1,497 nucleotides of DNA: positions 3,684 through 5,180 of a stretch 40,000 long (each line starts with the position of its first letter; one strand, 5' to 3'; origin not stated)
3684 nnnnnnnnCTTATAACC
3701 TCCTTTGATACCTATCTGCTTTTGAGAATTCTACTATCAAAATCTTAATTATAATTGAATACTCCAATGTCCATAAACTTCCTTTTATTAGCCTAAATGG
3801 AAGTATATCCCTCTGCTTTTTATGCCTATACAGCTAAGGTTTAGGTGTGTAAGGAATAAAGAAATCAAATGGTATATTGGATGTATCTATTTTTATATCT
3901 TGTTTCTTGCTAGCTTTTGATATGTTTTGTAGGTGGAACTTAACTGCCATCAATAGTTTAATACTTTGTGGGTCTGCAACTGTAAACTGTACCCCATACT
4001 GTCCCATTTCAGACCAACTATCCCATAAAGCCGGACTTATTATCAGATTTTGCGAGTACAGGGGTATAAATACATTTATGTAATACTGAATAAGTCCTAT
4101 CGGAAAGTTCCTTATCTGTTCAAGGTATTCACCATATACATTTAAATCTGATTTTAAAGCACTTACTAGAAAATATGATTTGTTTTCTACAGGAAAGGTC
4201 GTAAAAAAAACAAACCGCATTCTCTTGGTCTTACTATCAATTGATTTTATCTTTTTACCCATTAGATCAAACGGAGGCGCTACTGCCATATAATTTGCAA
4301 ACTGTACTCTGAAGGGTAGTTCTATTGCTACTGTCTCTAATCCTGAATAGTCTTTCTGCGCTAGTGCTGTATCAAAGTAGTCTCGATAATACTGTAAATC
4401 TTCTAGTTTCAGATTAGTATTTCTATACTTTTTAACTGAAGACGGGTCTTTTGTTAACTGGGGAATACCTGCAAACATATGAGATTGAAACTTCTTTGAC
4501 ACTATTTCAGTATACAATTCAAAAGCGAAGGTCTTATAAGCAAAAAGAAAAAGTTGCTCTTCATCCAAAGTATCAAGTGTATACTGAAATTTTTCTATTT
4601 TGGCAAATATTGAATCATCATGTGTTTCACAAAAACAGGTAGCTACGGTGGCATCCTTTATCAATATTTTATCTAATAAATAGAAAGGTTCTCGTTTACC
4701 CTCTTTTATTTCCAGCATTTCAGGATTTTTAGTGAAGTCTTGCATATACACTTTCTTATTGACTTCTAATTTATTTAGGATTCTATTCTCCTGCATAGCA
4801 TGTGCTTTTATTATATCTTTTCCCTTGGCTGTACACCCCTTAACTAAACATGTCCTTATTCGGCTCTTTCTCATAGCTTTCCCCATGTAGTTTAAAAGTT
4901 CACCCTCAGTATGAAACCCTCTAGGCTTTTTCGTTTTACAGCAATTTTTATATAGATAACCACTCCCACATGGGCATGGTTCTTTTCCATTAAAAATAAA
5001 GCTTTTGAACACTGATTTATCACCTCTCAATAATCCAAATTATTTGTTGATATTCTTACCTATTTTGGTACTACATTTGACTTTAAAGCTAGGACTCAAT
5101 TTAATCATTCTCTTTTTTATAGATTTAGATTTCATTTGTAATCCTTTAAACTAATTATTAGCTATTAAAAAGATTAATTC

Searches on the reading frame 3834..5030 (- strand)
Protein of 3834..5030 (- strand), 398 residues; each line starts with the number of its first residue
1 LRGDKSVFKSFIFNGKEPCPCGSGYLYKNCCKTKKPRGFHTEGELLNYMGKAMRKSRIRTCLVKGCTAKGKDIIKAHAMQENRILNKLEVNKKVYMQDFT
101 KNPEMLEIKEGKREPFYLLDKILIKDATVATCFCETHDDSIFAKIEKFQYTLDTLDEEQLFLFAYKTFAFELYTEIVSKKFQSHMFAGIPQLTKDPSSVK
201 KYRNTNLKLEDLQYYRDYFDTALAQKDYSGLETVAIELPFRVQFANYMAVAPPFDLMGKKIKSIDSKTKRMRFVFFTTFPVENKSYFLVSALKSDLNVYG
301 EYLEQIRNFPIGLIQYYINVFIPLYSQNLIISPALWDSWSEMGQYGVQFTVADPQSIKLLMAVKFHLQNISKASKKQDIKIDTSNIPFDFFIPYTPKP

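Call 3: search_protein_families(library=pfam, proteins=[window:3834-5030:-], max_evalue=1)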
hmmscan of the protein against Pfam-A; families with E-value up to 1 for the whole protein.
window:3834-5030:- (398 aa): 1 family
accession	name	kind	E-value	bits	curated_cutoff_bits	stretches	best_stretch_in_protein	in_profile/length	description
PF02810.21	SEC-C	-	0.0033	17.7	20.4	1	17-31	3-17/19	SEC-C motif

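Call 4: search_protein_families(library=padloc, proteins=[window:3834-5030:-], max_evalue=1)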
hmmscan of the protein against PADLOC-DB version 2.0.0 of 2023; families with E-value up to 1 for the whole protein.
window:3834-5030:- (398 aa): 2 families
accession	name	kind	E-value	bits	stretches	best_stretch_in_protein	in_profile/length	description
PDLC00861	E2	-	0.011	13.2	1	8-33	171-196/232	E2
PDLC00872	E2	-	0.08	10.4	1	14-34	169-189/216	E2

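Call 5: search_protein_families(library=ncbifam, proteins=[window:3834-5030:-], max_evalue=1)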
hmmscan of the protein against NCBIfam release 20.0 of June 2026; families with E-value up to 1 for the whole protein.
window:3834-5030:- (398 aa): 7 families
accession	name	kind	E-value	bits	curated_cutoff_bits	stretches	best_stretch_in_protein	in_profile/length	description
NF004088.0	PRK05590.1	equivalog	0.009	16.4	140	1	15-32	147-164/166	hypothetical protein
NF002449.0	PRK01617.1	equivalog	0.042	14.2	141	1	16-32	137-153/154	hypothetical protein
TIGR04102.1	SWIM_PBPRA1643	hypoth_equivalog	0.13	12.7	68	1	14-31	90-107/108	PBPRA1643 family SWIM/SEC-C metal-binding motif protein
NF001213.0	PRK00183.1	equivalog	0.19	11.7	158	1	17-33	138-154/157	hypothetical protein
NF007704.0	PRK10396.1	equivalog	0.27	11.1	149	1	16-31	204-219/221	hypothetical protein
NF002592.0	PRK02250.1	equivalog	0.5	10.5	158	1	15-31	150-166/167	hypothetical protein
NF002486.0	PRK01752.1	equivalog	0.63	10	120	0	16-33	6-23/157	YchJ family protein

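Call 9: find_homologous_proteins(query=window:3834-5030:-)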
Query window:3834-5030:- (398 aa): 63 proteins with E <= 0.001 among 2090 candidates.
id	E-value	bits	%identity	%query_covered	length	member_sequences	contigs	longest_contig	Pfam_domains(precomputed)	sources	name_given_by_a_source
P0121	1.2e-251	853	95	98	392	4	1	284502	-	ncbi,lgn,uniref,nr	ncbi:SEC-C domain-containing protein [Marinisporobacter balticus]|uniref:SEC-C motif-containing prot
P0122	7.8e-240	814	90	98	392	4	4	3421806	-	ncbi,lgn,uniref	ncbi:SEC-C domain-containing protein [Dehalobacter restrictus]|uniref:SEC-C domain-containing protei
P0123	2.1e-235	799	88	98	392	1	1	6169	-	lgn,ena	-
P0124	2.4e-233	792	89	98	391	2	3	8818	-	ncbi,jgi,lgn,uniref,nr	ncbi:SEC-C domain-containing protein [Acetivibrio mesophilus]|uniref:SEC-C domain-containing protein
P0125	8.0e-231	784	87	98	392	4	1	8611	-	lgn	-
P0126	6.5e-230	781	87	98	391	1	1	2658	-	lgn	-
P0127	3.4e-210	716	79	98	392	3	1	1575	-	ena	-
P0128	5.1e-185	633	69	98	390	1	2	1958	-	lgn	-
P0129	2.1e-184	631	69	98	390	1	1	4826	-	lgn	-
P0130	1.2e-182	625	68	98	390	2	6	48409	-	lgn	-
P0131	1.8e-182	625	67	98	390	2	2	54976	-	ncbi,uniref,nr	ncbi:SEC-C domain-containing protein [Asaccharospora irregularis]|uniref:SEC-C motif-containing prot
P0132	1.5e-180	618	80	87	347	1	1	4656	-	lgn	-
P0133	8.1e-178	609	67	97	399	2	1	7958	-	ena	-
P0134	1.5e-175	602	67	98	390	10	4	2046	-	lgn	-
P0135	4.0e-174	597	65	97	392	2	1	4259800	PF02810.22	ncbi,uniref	ncbi:SEC-C domain-containing protein [Desulfitobacterium sp. Sab5]|uniref:SEC-C domain-containing pr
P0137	1.4e-172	592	65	97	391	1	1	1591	PF02810.22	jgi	jgi:hypothetical protein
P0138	5.0e-172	590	66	96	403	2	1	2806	PF02810.22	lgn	-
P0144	1.3e-157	543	60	97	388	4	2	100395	PF02810.22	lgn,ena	-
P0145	2.1e-157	542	61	97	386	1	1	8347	PF02810.22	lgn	-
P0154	4.3e-155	535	60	97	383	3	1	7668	PF02810.22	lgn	-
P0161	9.5e-151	520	58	97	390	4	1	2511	PF02810.22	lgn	-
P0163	3.0e-150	519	59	96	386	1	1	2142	PF02810.22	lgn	-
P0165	1.6e-149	516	59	96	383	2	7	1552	PF02810.22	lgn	-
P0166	4.0e-149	515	58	97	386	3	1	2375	PF02810.22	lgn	-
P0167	2.2e-148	513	58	97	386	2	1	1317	PF02810.22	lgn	-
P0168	2.3e-148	513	57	97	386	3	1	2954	PF02810.22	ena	-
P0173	1.8e-142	493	57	97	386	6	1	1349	PF02810.22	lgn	-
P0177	5.9e-131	455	53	97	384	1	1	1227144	PF02810.22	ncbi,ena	-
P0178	8.4e-126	438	52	97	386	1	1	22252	PF02810.22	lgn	-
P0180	2.9e-115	404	50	96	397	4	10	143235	PF02810.22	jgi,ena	-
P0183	2.2e-37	147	30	83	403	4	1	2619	PF02810.22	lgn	-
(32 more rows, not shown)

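Call 10: find_encoding_contigs(protein=P0121, flank=10000, max_places=4)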
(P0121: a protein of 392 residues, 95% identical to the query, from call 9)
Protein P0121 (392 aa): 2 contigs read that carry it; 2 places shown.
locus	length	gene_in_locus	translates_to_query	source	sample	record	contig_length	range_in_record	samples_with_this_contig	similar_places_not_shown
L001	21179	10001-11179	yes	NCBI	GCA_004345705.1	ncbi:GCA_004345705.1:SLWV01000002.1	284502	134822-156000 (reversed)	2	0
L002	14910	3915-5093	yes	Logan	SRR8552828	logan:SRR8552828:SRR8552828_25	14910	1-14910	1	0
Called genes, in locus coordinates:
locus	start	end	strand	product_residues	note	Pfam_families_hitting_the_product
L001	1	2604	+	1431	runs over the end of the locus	PF08279:HTH_11 (faint), PF12728:HTH_17 (faint), PF08220:HTH_DeoR (faint), PF13384:HTH_23 (faint), PF13404:HTH_AsnC-type (faint)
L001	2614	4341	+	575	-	-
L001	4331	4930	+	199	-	-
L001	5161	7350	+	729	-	PF01751:Toprim, PF01131:Topoisom_bac, PF02317:Octopine_DH (weak)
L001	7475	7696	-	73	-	PF01381:HTH_3 (weak)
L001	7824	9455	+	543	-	PF02518:HATPase_c (weak), PF13589:HATPase_c_3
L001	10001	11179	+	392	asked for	-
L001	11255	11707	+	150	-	-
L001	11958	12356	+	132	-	-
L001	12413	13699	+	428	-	-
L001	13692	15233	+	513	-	PF00158:Sigma54_activat, PF07724:AAA_2, PF13401:AAA_22 (faint), PF00004:AAA (weak), PF07728:AAA_5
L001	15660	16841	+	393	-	-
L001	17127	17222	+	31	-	-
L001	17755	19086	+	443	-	PF13599:Pentapeptide_4 (weak), PF07885:Ion_trans_2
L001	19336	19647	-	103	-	PF00665:rve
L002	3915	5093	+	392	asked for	-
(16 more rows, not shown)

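Call 11: find_encoding_contigs(protein=P0122, flank=10000, max_places=4)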
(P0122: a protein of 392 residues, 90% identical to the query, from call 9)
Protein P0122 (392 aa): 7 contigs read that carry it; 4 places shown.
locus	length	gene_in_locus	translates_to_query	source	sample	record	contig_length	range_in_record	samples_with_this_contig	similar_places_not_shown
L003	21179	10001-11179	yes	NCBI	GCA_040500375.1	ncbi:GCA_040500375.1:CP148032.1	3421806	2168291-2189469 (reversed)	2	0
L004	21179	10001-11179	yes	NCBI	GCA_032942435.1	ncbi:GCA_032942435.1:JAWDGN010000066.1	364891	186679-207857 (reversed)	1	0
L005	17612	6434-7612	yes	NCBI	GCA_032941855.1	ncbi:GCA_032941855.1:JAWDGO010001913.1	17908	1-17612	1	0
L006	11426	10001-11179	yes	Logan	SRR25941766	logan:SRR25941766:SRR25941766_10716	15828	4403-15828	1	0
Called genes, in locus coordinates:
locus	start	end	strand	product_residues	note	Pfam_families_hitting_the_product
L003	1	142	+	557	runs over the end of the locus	PF00239:Resolvase, PF07508:Recombinase, PF13408:Zn_ribbon_recom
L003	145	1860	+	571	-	PF00239:Resolvase, PF07508:Recombinase, PF13408:Zn_ribbon_recom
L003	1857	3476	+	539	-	PF00239:Resolvase, PF07508:Recombinase, PF13408:Zn_ribbon_recom (weak)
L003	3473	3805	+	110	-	PF00239:Resolvase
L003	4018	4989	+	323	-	-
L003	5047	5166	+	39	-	-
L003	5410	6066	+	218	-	-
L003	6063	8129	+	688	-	PF13476:AAA_23 (weak)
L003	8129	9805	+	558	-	-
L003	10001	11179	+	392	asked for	-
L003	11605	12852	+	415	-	PF00239:Resolvase, PF07508:Recombinase, PF13408:Zn_ribbon_recom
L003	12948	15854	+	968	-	PF22548:AEP-TOTE, PF00270:DEAD, PF04851:ResIII, PF13091:PLDc_2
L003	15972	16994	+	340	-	PF13310:Virulence_RhuM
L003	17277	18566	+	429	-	PF01548:DEDD_Tnp_IS110, PF02371:Transposase_20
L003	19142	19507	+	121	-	-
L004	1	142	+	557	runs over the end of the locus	PF00239:Resolvase, PF07508:Recombinase, PF13408:Zn_ribbon_recom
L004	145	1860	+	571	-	PF00239:Resolvase, PF07508:Recombinase, PF13408:Zn_ribbon_recom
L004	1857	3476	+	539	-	PF00239:Resolvase, PF07508:Recombinase, PF13408:Zn_ribbon_recom (weak)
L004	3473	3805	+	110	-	PF00239:Resolvase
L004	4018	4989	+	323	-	-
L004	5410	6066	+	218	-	-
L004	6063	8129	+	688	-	PF13476:AAA_23 (weak)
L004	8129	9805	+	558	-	-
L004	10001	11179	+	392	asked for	-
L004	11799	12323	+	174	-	-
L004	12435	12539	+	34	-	-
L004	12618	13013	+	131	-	-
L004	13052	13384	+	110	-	-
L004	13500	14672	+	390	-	PF07275:ArdA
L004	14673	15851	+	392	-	PF07275:ArdA (weak), PF19854:DUF6329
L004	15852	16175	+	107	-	-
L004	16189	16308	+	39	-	-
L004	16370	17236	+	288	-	PF07275:ArdA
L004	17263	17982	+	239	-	PF08666:SAF, PF16976:RcpC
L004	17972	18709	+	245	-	-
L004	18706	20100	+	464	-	PF00437:T2SSE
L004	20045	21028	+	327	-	-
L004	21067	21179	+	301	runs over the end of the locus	-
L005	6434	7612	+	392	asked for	-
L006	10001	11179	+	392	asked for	-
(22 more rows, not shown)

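Call 21: search_solved_structures(query=A2, max_evalue=1)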
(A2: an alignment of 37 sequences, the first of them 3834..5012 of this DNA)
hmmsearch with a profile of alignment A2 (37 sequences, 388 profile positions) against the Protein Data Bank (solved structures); distinct sequences matched with E-value up to 1: 7.
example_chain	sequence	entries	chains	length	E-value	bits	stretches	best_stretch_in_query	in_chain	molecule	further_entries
1ozb_I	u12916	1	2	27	0.00025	23.6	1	7-31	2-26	Preprotein translocase secA subunit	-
9l6b_C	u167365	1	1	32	0.0011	21.5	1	6-26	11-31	UPF0225 protein YchJ -C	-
1sx0_A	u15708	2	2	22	0.0022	20.5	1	8-24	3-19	SecA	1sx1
1tm6_A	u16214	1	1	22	0.0038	19.7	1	9-25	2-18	Preprotein translocase secA subunit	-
1tf2_A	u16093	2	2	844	0.25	13.7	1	6-27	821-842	Preprotein translocase secA subunit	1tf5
3iqy_A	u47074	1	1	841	0.25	13.7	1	6-27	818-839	Protein translocase subunit secA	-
9l6b_A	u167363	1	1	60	0.87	11.9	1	11-26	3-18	UPF0225 protein YchJ -A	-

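Call 22: find_related_loci(query=A2, collection=genome_contigs, flank=10000)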
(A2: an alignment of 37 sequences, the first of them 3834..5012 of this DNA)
Query A2 (392 aa) in genome_contigs; peptide patterns used: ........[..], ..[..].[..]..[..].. (x = any residue, [..] = any of these).
185 stretches matched a pattern; 60 encode a relative of the query (tblastn E <= 1e-3); 60 distinct loci.
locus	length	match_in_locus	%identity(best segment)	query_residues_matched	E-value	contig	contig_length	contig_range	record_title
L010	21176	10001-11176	95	1-392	0e+0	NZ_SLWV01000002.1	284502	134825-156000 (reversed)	Marinisporobacter balticus strain DSM 102940 Ga0310545_102, whole genome shotgun sequence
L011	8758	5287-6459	89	1-392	0e+0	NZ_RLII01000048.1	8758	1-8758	Acetivibrio mesophilus strain N2K1 seq48, whole genome shotgun sequence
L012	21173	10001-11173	88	1-391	0e+0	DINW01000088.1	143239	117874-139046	MAG TPA_asm: Clostridium sp. UBA5530 UBA5530_contig_161, whole genome shotgun sequence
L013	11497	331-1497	67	1-389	0e+0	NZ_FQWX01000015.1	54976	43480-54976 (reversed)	Asaccharospora irregularis DSM 2635, whole genome shotgun sequence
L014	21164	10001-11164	65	1-388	2e-180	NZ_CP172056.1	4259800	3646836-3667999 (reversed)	Desulfitobacterium sp. Sab5 chromosome, complete genome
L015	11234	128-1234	68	20-388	2e-175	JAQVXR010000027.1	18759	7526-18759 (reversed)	MAG: Desulfitobacteriaceae bacterium isolate STF2_130 NODE_7441_length_18759_cov_7.620814_Sandtown_F2, whole genome shot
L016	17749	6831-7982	58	1-386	1e-156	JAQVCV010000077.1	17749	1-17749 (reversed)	MAG: Bacteroidales bacterium isolate STD2_97 NODE_11697_length_17749_cov_5.719952_Sandtown_D2, whole genome shotgun sequ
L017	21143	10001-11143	53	1-386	3e-131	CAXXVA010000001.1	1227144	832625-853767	MAG: Candidatus Limiplasma sp. isolate 1b40ec15-c8d9-4caf-aea4-51b5f2d9af80 genome assembly, contig: contig_1, whole gen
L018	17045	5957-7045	43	1-366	5e-102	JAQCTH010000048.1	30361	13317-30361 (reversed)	Clostridiaceae bacterium AF10-41 AF10-41.Scaf48, whole genome shotgun sequence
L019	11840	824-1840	35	1-335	4e-56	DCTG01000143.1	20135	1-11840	MAG TPA_asm: Clostridiales bacterium UBA1446 UBA1446_contig_2936, whole genome shotgun sequence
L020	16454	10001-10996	31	1-335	5e-43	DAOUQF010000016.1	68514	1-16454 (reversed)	MAG TPA_asm: Eubacteriales bacterium isolate CSMAG_119 CSMAG_119_k141_77714_length_68514_cov_16.9897, whole genome shotg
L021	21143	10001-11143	29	6-335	2e-36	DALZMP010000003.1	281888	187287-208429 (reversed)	MAG TPA_asm: Sedimentibacter sp. isolate CTOTU47533 NODE_9_length_281942_cov_9.752642, whole genome shotgun sequence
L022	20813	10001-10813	32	48-330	4e-31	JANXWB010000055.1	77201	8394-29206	MAG: Synechococcales cyanobacterium GL140_1_metabat_312 GL140_1_k141_284713, whole genome shotgun sequence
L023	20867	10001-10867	27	42-344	1e-26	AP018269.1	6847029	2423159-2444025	Cylindrospermum sp. NIES-4074 DNA, nearly complete genome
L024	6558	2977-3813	28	48-354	6e-27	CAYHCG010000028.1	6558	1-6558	MAG TPA_asm: Candidatus Woesearchaeota archaeon isolate ERP119705_co10_239 genome assembly, contig: NODE_9178_length_655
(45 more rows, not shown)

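Call 34: predict_structure(alignment_id=A2)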
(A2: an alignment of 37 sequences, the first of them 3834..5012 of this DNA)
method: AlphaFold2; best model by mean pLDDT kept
length: 392 residues; sequences in the alignment: 37
mean_pLDDT: 87.2   pTM: 0.88
mean pLDDT of the five models: 87.2, 86.2, 86.2, 86.0, 85.4
residues with pLDDT >= 90: 207; 70-90: 157; 50-70: 26; < 50: 2
segments of 3 or more residues with pLDDT < 50: none
pLDDT, mean of each block of 10 residues (from residue 1): 87 95 95 88 86 82 66 66 91 80 77 87 72 89 90 96 90 93 94 92 94 96 97 94 91 91 91 94 96 95 90 84 91 92 78 83 76 68 88 60
secondary structure, 60 per line:
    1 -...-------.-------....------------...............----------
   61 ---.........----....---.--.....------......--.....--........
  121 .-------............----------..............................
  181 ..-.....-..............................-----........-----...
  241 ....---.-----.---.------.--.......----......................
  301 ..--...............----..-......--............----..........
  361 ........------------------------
elements in order: H36-50 H64-72 H77-80 E87-91 E98-103 E106-110 E113-117 H118-121 H129-140 H151-182 H184-188 H190-219 E225-232 E238-244 E268-274 E279-286 H287-302 H305-319 H327-332 H335-346 H351-368

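Call 38: fold_search(model_id=the predicted structure, library=pdb)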
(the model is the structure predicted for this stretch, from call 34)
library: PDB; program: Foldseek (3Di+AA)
matches with E <= 10: 541; with E <= 0.001: 0
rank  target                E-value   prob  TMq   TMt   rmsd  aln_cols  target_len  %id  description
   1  3rrk                  1.6e-01  0.14  0.11  0.14  23.9       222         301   12  Crystal structure of the cytoplasmic N-terminal domain of subunit I, homolog of subunit a, of V-ATPase (released 2011-08-10)
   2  5cd4_D                3.0e-01  0.06  0.11  0.12  25.1       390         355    8  The Type IE CRISPR Cascade complex from E. coli, with two assemblies in the asymmetric unit arranged back-to-back (released 2015-08-26)
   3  5cd4_O                3.2e-01  0.04  0.09  0.10  24.8       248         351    7  The Type IE CRISPR Cascade complex from E. coli, with two assemblies in the asymmetric unit arranged back-to-back (released 2015-08-26)
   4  8gqr_A                4.5e-01  0.05  0.09  0.10  19.7       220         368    7  Crystal structure of VioD with FAD (released 2023-03-29)
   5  9ixn_B                6.2e-01  0.04  0.10  0.14  19.2       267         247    9  Crystal structure of OXA-10 (released 2024-10-23)
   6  4u7u_V                6.2e-01  0.03  0.11  0.11  24.6       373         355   10  Crystal structure of RNA-guided immune Cascade complex from E.coli (released 2014-08-27)
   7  9o5a_D                6.5e-01  0.07  0.15  0.04  16.9       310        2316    7  The KICSTOR-GATOR1 complex (released 2026-02-18)
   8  7l5r_A                8.0e-01  0.04  0.10  0.14  19.0       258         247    8  Crystal Structure of the Oxacillin-hydrolyzing Class D Extended-spectrum Beta-lactamase OXA-14 from Pseudomonas aerugi (released 2021-12-29)
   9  5xnl_P                8.9e-01  0.06  0.08  0.14  13.8       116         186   12  Structure of stacked C2S2M2-type PSII-LHCII supercomplex from Pisum sativum (released 2017-09-20)
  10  7koe_C                8.9e-01  0.06  0.10  0.09  20.9       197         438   14  Electron bifurcating flavoprotein Fix/EtfABCX (released 2021-01-20)
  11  2vu4                  9.3e-01  0.13  0.10  0.23  11.8       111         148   11  Structure of PsbP protein from Spinacia oleracea at 1.98 A resolution (released 2009-07-21)
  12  9grx_0                9.3e-01  0.09  0.08  0.16  10.8       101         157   15  NDH-PSI-LHCI supercomplex from S. oleracea (released 2025-02-12)
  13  5i6u                  9.8e-01  0.07  0.13  0.08  19.0       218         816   10  The crystal structure of PI3Kdelta with compound 32 (released 2017-02-22)
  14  2lnj_MODEL_1_A        9.8e-01  0.06  0.07  0.14  11.1        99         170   10  Solution Structure of Cyanobacterial PsbP (CyanoP) from Synechocystis sp. PCC 6803 (released 2012-06-06)
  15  6xrf_G                1.0e+00  0.07  0.09  0.18  10.1       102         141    8  EagT6 Tse6 NT complex (released 2020-12-30)
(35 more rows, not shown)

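Call 53: search_protein_families(library=pfam, max_evalue=0.001, proteins=[L004:5410-6066:+, L004:6063-8129:+, L004:8129-9805:+])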
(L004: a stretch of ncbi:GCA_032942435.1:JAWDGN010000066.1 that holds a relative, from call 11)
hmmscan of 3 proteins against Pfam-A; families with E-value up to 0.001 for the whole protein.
L004:5410-6066:+ (218 aa): 0 families

L004:6063-8129:+ (688 aa): 2 families
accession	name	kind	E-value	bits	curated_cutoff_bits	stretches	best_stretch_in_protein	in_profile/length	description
PF13476.12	AAA_23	-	2.8e-06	28.6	27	1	64-325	16-199/201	AAA domain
PF23145.1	Zf_2nd_IFT121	-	2.8e-05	24.2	25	1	379-405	16-42/45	IFT121, second zinc finger domain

L004:8129-9805:+ (558 aa): 0 families

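Call 54: search_protein_families(library=padloc, max_evalue=0.001, proteins=[L004:5410-6066:+, L004:6063-8129:+, L004:8129-9805:+])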
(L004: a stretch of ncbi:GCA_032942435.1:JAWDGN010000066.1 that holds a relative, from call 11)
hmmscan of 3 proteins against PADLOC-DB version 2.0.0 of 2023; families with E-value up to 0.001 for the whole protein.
L004:5410-6066:+ (218 aa): 1 family
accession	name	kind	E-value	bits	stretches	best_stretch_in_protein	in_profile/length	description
PDLC03872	LmuC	-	1.3e-66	222.2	1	7-212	9-212/220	-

L004:6063-8129:+ (688 aa): 6 families
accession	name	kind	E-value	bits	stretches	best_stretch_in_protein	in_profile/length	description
PDLC03864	LmuB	-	6.7e-139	462.4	1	2-688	2-657/657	-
PDLC03859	LmuB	-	7.8e-30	102.6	1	46-678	3-595/611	-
PDLC03863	LmuB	-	1.9e-24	84.3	1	48-678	5-590/610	-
PDLC03862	LmuB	-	2.8e-22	76.8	2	248-681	208-590/643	-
PDLC00249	LmuB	-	1.8e-08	31.6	1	66-126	21-81/565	AAA ATPase domain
PDLC03865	LmuB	-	1e-06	25.3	1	176-576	300-744/1007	-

L004:8129-9805:+ (558 aa): 1 family
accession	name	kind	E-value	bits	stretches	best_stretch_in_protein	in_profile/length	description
PDLC03853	LmuA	-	4.8e-30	102.9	1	38-518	104-627/655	-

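Call 55: search_protein_families(library=phrogs, max_evalue=0.01, proteins=[window:3834-5012:-])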
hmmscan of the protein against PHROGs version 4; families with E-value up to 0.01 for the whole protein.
window:3834-5012:- (392 aa): 0 families

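Call 65: search_protein_families(library=padloc, alignment_id=A5, max_evalue=0.00001)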
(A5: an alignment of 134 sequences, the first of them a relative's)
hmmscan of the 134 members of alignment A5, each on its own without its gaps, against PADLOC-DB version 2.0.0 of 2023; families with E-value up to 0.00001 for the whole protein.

A. member 1, L018:3076-3600:+ (174 aa): 0 families

B. families by the number of members that match (of 134 scanned): 382 families (the first 25 are shown)
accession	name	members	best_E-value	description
PDLC04135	mad3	3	1.4e-32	mads_3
PDLC04164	AriA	3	7.1e-17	-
PDLC04140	mad8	3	9.6e-15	mads_8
PDLC02335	AbiLi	3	1.1e-10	AbiLi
PDLC04244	PDC-M01A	2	4.1e-139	-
PDLC00063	GajA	2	1.5e-134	AAA ATPase domain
PDLC03954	RmrA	2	1.7e-92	-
PDLC03952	RmrA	2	4e-92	-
PDLC00088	GajA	2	9.9e-83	AAA ATPase domain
PDLC02979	AriA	2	1.6e-59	-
PDLC00096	GajA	2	2.8e-42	AAA ATPase domain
PDLC00091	GajA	2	3.4e-37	AAA ATPase domain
PDLC00067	GajA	2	1.1e-35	AAA ATPase domain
PDLC00099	GajA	2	3e-34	AAA ATPase domain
PDLC00090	GajA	2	4.6e-32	AAA ATPase domain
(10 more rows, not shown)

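Call 72: search_protein_representatives(alignment_id=A2)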
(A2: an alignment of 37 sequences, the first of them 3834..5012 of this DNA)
Query: 37 sequences, 388 profile positions. Proteins with E-value up to 0.001 (for the whole library): 3128; up to 1e-10: 1771; up to 1e-30: 234. The best 150 are listed.
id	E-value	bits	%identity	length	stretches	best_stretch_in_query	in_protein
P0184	3.3e-143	494.0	-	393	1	6-385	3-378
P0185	7.1e-127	440.3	-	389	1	1-385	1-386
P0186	3.2e-126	438.1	-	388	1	1-386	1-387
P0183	4.7e-114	398.0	-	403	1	2-385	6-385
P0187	8.2e-110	384.1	-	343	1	1-300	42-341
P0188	2.5e-107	375.9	-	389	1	1-382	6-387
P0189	4.3e-97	342.2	-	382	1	1-383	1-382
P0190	1.8e-92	327.0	-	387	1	1-383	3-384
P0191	2.5e-88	313.4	-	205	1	90-291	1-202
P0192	4.5e-88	312.5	-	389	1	2-344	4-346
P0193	2.1e-87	310.3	-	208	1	179-384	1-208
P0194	7.1e-87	308.6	-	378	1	1-383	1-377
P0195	2.5e-85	303.5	-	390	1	2-344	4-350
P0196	3.9e-85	302.9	-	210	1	2-183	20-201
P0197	3.6e-78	279.9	-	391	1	2-371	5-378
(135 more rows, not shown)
